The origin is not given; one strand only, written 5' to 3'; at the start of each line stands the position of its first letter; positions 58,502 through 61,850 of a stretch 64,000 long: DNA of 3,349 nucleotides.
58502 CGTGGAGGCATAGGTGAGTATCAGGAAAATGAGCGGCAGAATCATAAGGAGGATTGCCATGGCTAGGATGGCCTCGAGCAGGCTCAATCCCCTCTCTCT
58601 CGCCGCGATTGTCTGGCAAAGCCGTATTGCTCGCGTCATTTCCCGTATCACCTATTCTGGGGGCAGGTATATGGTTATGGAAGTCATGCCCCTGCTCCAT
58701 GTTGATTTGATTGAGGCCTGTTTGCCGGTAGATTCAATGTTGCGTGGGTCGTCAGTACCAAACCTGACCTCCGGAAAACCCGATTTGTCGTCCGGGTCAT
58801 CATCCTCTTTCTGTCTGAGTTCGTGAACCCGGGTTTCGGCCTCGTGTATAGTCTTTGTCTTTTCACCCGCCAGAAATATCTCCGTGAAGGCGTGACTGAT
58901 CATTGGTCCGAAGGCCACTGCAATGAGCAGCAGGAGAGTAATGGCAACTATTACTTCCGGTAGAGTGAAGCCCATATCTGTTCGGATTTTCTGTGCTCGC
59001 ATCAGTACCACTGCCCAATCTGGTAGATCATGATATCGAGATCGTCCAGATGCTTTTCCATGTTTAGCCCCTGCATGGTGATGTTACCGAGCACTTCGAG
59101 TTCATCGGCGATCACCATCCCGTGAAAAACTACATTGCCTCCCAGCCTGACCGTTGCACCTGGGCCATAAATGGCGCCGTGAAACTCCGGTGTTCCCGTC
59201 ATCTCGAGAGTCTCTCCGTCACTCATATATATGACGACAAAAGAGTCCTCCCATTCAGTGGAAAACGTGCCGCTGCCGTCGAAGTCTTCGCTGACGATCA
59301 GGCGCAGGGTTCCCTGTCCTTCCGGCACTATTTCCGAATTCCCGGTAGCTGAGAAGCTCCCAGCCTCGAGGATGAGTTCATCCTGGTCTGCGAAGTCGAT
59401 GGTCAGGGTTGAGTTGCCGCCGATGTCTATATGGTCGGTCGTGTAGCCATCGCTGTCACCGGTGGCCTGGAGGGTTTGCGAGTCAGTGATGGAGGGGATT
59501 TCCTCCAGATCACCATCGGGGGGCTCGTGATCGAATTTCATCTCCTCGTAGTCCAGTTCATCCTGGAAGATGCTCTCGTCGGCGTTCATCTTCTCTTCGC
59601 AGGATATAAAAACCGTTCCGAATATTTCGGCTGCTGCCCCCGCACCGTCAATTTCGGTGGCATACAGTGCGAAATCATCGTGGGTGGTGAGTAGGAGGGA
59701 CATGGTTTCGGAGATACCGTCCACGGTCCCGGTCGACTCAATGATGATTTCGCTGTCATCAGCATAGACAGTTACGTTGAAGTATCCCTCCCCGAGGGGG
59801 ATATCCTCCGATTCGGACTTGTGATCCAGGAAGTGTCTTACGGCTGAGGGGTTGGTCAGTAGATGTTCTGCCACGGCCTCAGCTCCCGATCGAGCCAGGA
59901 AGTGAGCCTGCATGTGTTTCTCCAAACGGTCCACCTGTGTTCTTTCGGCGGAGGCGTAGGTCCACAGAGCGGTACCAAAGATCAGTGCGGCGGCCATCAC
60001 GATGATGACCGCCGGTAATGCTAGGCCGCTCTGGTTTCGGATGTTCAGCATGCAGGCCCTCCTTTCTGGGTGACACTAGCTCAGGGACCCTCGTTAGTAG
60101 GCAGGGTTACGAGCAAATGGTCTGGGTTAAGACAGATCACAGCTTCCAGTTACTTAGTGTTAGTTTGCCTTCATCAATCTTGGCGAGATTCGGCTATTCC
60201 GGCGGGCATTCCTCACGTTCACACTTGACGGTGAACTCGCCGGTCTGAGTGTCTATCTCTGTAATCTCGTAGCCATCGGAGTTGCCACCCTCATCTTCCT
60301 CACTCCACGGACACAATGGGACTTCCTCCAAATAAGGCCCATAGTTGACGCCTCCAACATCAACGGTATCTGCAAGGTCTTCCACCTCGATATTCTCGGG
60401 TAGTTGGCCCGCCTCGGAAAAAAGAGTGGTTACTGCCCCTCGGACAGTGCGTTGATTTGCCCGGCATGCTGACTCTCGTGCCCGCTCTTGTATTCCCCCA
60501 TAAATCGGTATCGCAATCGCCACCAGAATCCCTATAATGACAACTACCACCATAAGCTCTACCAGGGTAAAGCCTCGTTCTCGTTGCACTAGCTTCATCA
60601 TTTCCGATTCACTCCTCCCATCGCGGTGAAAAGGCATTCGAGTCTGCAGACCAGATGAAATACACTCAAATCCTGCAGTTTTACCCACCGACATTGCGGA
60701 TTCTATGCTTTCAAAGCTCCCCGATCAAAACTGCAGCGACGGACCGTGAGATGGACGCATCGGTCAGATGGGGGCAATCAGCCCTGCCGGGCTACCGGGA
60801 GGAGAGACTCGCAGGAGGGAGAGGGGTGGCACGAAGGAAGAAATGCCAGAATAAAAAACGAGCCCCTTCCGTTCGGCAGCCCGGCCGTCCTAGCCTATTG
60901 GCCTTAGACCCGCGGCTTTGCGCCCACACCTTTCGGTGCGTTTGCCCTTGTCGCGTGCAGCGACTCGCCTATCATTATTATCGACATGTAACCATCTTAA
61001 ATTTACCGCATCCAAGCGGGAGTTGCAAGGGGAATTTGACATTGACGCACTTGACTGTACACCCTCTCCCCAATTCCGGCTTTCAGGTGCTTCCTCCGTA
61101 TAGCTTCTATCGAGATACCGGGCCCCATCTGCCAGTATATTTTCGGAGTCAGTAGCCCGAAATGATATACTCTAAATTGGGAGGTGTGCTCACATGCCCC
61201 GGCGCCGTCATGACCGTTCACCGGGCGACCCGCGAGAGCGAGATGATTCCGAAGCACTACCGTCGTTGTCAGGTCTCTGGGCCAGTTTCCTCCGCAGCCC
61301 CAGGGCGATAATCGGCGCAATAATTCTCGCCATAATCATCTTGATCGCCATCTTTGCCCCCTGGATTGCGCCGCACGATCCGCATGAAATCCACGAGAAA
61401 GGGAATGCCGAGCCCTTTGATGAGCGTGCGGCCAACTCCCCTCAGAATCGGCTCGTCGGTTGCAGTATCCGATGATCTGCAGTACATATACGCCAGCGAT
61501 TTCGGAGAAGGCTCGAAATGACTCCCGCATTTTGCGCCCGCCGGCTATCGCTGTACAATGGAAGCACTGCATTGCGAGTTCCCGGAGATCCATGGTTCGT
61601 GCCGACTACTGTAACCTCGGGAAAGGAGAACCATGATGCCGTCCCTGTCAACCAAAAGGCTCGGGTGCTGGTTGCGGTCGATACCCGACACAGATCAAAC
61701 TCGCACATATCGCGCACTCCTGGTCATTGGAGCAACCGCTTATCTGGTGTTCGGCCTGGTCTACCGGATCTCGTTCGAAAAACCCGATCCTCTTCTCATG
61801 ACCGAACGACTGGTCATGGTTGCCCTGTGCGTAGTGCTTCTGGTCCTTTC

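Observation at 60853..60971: Unannotated c-di-GMP-I (GEMM-I) riboswitch in the leader of the type IV pilin operon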

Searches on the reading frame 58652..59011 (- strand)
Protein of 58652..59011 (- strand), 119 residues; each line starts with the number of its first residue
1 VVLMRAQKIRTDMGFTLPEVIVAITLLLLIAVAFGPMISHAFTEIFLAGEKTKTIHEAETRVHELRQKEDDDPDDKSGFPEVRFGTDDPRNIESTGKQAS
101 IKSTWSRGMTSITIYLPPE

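Call 6: search_protein_families(library=pfam, proteins=[window:58652-59011:-], max_evalue=0.01)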
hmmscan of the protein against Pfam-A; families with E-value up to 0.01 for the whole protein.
window:58652-59011:- (119 aa): 1 family
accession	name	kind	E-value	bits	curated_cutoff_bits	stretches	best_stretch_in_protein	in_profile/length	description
PF07963.17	N_methyl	-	0.0024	17.8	21.2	1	14-33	6-25/27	Prokaryotic N-terminal methylation motif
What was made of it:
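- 58652..59011 (-): Third operon gene, 119 aa, minor-pilin-like. Weak N_methyl match, E = 0.0024 (call 6).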

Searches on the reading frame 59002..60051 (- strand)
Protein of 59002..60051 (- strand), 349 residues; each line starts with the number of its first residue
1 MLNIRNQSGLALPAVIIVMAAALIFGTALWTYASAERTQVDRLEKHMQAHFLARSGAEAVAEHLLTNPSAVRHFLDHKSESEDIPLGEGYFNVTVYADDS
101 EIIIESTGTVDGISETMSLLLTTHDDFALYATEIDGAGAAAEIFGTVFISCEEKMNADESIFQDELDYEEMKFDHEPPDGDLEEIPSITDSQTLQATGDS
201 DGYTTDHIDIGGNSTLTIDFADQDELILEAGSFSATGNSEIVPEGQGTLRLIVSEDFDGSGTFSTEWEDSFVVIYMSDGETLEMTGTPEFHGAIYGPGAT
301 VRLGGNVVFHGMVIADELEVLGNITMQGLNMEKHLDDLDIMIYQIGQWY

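Call 6: search_protein_families(library=pfam, proteins=[window:59002-60051:-], max_evalue=0.01)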
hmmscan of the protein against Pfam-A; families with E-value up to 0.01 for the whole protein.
window:59002-60051:- (349 aa): 2 families
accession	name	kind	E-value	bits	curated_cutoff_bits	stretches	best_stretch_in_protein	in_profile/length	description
PF23981.1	DUF7305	-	3e-15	57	27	1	198-326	49-176/185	Domain of unknown function (DUF7305)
PF20597.4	pAdhesive_15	-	0.00015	22.2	23.8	1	190-322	115-248/254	Putative Ice-binding-like adhesive domain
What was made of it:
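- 59002..60051 (-): Second operon gene, 349 aa, with a DUF7305 domain and a hydrophobic N-terminus (PilX-like or adhesin-like). Pfam PF23981, E = 3e-15 (call 6).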

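Call 8: find_encoding_contigs(protein=window:59002-60051:-, flank=3000, max_places=6)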
Protein window:59002-60051:- (349 aa): 1 contig read that carries it; 1 place shown.
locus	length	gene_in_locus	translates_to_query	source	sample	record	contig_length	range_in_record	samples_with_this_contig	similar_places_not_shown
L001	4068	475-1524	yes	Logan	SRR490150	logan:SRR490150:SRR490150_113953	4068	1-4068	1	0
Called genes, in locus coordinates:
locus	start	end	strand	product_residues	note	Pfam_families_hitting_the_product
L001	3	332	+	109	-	?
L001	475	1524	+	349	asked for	PF23981:DUF7305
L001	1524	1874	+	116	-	-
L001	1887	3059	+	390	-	PF13620:CarboxypepD_reg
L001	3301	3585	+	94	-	-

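Call 9: find_homologous_proteins(query=window:59002-60051:-)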
Query window:59002-60051:- (349 aa): 2 proteins with E <= 0.001 among 4130 candidates.
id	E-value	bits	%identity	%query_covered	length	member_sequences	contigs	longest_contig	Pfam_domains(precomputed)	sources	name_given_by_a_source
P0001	6.1e-227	770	100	100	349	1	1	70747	PF23981.2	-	-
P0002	8.3e-23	99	30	92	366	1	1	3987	PF23981.2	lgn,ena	-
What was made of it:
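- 59002..60051 (-): Only one distant homologue was found in the 5.8-billion-protein search (call 9).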

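Call 12: find_encoding_contigs(protein=P0002, flank=4000)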
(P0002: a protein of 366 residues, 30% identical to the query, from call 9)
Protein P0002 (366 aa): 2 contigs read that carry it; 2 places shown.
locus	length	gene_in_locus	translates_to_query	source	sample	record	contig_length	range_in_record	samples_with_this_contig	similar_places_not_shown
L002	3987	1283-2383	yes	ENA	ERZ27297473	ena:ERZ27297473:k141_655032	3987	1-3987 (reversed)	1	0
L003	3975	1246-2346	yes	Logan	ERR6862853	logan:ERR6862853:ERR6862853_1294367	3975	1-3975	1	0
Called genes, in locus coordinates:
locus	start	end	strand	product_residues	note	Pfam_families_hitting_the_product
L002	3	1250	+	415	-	?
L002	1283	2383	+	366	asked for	PF23981:DUF7305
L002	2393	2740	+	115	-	PF07963:N_methyl (weak)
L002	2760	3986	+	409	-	?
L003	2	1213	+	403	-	?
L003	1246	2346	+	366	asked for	PF23981:DUF7305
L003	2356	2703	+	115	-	PF07963:N_methyl (weak)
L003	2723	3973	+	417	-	?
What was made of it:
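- Tried and rejected: DUF7305 protein used to find orthologous operons (calls 8, 9, 12).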

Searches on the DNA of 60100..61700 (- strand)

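Call 11: search_rna_families(source=window, start=60100, end=61700, threshold=evalue, max_evalue=10)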
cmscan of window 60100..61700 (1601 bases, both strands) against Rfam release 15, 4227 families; matches with E-value up to 10: 3.
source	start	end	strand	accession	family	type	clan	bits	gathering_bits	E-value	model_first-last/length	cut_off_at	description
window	60872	60956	-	RF01051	c-di-GMP-I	Cis-reg; riboswitch;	CL00126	81.7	35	3.9e-16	1-87/87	no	c-di-GMP-I riboswitch aptamer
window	60620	60680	-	RF03151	cyano-S1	Cis-reg; leader;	-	17.6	39.9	3.5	1-81/81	no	Cyanobacterial ribosomal protein S1 leader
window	61266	61344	-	RF01516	v-snoRNA-1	Gene; snRNA; snoRNA; CD-box;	-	14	75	10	1-65/65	no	Human herpesvirus 1 small nucleolar RNA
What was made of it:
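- On c-di-GMP-I riboswitch (Rfam RF01051, GEMM-I): The result is the same in the sensitive local scan (call 11).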

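Call 18: search_rna_families(sources=[L004, L005, L006, L007, L008, L009, L010, L011, L012, L013, L014, L015, L016, L017, L018, L019, L020, L021, L022, L023], threshold=gathering, show_alignments=3)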
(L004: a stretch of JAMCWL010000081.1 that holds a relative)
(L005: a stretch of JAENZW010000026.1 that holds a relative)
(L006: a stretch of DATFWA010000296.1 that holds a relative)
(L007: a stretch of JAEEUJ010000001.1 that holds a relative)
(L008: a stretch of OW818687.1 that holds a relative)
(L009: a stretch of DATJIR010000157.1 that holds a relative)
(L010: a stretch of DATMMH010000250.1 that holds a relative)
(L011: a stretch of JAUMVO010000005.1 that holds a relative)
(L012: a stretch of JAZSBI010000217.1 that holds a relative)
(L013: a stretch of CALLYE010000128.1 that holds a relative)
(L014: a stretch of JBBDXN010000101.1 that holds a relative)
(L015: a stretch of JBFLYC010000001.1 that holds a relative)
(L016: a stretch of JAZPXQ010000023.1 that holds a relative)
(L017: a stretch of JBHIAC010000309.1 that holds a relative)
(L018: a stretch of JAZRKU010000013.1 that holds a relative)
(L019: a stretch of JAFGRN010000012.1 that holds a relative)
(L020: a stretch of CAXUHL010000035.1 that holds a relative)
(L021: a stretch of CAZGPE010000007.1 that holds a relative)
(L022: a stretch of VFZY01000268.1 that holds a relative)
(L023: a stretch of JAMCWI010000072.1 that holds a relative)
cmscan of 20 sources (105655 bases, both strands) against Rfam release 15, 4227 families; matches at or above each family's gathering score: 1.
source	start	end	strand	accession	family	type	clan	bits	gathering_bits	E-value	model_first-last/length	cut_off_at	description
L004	2825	2899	+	RF03167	c-di-GMP-I-GGC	Cis-reg; riboswitch;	CL00126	70.3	59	2.2e-14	1-80/80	no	c-di-GMP-I-GGC riboswitch aptamer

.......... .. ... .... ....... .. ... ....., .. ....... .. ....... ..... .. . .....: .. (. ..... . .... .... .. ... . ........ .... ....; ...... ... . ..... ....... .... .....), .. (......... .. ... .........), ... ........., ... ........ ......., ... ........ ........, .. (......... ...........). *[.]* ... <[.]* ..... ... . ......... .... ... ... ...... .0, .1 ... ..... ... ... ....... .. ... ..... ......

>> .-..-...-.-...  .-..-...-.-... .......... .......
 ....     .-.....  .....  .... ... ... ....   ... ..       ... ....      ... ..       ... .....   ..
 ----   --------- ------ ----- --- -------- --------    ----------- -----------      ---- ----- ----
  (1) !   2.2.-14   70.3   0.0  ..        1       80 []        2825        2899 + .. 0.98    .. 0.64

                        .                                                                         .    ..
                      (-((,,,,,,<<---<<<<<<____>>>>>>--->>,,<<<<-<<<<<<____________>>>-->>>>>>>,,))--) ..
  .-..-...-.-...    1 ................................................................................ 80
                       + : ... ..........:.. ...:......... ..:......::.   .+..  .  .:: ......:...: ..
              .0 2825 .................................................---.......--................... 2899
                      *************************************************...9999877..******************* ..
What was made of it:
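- On c-di-GMP-I-GGC variant (Rfam RF03167): The variant consensus is shown in call 18.
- So does the best genome-collection match, L004 (call 18).
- Tried and rejected: Only 1 of the 20 loci scanned (L004) had a GEMM-I aptamer (call 18).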

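Call 23: search_rna_families(sources=[L084, L085, L086, L087, L088, L001, L002], threshold=gathering, show_alignments=4)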
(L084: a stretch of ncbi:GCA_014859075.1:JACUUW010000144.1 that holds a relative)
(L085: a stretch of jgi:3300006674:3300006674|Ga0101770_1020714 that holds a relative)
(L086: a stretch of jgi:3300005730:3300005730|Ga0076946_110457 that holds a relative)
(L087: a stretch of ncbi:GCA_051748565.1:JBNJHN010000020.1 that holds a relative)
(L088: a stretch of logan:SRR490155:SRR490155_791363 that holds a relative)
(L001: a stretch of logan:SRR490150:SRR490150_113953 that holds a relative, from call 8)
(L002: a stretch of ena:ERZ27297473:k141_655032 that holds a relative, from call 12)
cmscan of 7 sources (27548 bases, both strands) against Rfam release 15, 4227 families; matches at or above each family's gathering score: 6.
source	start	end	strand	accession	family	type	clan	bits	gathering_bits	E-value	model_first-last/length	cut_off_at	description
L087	2481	2571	+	RF01051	c-di-GMP-I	Cis-reg; riboswitch;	CL00126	77.3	35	8e-14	1-87/87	no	c-di-GMP-I riboswitch aptamer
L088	158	245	+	RF01051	c-di-GMP-I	Cis-reg; riboswitch;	CL00126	74.1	35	4.9e-13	1-87/87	no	c-di-GMP-I riboswitch aptamer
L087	271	357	+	RF01051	c-di-GMP-I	Cis-reg; riboswitch;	CL00126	73.7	35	6e-13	1-87/87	no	c-di-GMP-I riboswitch aptamer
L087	2101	2189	+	RF01051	c-di-GMP-I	Cis-reg; riboswitch;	CL00126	64.2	35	1.3e-10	1-87/87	no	c-di-GMP-I riboswitch aptamer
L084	1627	1701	+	RF00005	tRNA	Gene; tRNA;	CL00001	61.6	29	2.8e-11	1-71/71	no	tRNA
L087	1663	1773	+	RF02001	group-II-D1D4-3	Intron;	CL00102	43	32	9.4e-06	1-170/170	no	Group II catalytic intron D1-D4-3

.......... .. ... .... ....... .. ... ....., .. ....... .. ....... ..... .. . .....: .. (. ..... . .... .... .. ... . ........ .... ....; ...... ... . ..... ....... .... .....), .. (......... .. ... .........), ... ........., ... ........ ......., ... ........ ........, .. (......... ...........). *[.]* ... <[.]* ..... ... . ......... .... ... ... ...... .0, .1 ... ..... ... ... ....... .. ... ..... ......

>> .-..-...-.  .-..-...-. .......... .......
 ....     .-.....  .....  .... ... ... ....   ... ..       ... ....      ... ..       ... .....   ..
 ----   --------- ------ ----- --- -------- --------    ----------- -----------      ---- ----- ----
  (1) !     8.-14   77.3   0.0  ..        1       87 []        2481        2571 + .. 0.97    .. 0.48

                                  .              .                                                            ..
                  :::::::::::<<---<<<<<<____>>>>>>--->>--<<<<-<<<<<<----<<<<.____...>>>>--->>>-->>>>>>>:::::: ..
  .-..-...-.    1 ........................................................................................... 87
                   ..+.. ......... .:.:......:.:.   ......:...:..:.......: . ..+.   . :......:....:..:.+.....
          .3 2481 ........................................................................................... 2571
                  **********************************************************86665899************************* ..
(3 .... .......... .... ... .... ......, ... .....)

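Call 32: search_rna_families(sources=[L209, L210, L211, L212, L213, L214], threshold=gathering, show_alignments=0)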
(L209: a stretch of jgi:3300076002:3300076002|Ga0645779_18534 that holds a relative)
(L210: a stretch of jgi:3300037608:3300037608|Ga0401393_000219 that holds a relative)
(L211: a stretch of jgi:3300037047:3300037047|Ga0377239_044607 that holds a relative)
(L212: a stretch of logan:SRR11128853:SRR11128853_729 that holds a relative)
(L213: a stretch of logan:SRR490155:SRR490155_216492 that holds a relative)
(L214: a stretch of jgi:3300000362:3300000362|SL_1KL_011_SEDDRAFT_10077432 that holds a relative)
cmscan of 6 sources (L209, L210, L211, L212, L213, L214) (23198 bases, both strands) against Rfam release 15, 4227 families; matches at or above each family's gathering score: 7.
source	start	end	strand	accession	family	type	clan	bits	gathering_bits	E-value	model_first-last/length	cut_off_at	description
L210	380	466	+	RF01051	c-di-GMP-I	Cis-reg; riboswitch;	CL00126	85.6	35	6.2e-16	1-87/87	no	c-di-GMP-I riboswitch aptamer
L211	391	477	+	RF01051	c-di-GMP-I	Cis-reg; riboswitch;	CL00126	85.6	35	6.2e-16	1-87/87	no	c-di-GMP-I riboswitch aptamer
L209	2764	2850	+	RF01051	c-di-GMP-I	Cis-reg; riboswitch;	CL00126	81.4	35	6.5e-15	1-87/87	no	c-di-GMP-I riboswitch aptamer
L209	1662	1749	+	RF01051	c-di-GMP-I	Cis-reg; riboswitch;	CL00126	76.6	35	1e-13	1-87/87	no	c-di-GMP-I riboswitch aptamer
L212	5646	5734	+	RF01051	c-di-GMP-I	Cis-reg; riboswitch;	CL00126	70.7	35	2.7e-12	1-87/87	no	c-di-GMP-I riboswitch aptamer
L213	945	1031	+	RF03167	c-di-GMP-I-GGC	Cis-reg; riboswitch;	CL00126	64.8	59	1.8e-13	1-80/80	no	c-di-GMP-I-GGC riboswitch aptamer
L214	271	357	+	RF03167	c-di-GMP-I-GGC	Cis-reg; riboswitch;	CL00126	64.8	59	1.8e-13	1-80/80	no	c-di-GMP-I-GGC riboswitch aptamer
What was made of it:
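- On c-di-GMP-I riboswitch (Rfam RF01051, GEMM-I): Homologous pilins in L088, L087, L209, L210 and L213 have the same arrangement (calls 23, 32).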

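Call 62: search_rna_families(sources=[L215, L216], threshold=gathering, show_alignments=0)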
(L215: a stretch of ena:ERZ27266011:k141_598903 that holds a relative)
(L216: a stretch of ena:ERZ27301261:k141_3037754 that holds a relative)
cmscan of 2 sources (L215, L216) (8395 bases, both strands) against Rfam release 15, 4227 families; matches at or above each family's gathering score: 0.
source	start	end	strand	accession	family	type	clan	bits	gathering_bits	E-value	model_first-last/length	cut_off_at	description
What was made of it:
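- Five of ten pilin-homologue loci carry RF01051 or RF03167 hits directly upstream of the pilin (calls 23, 32, 62).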
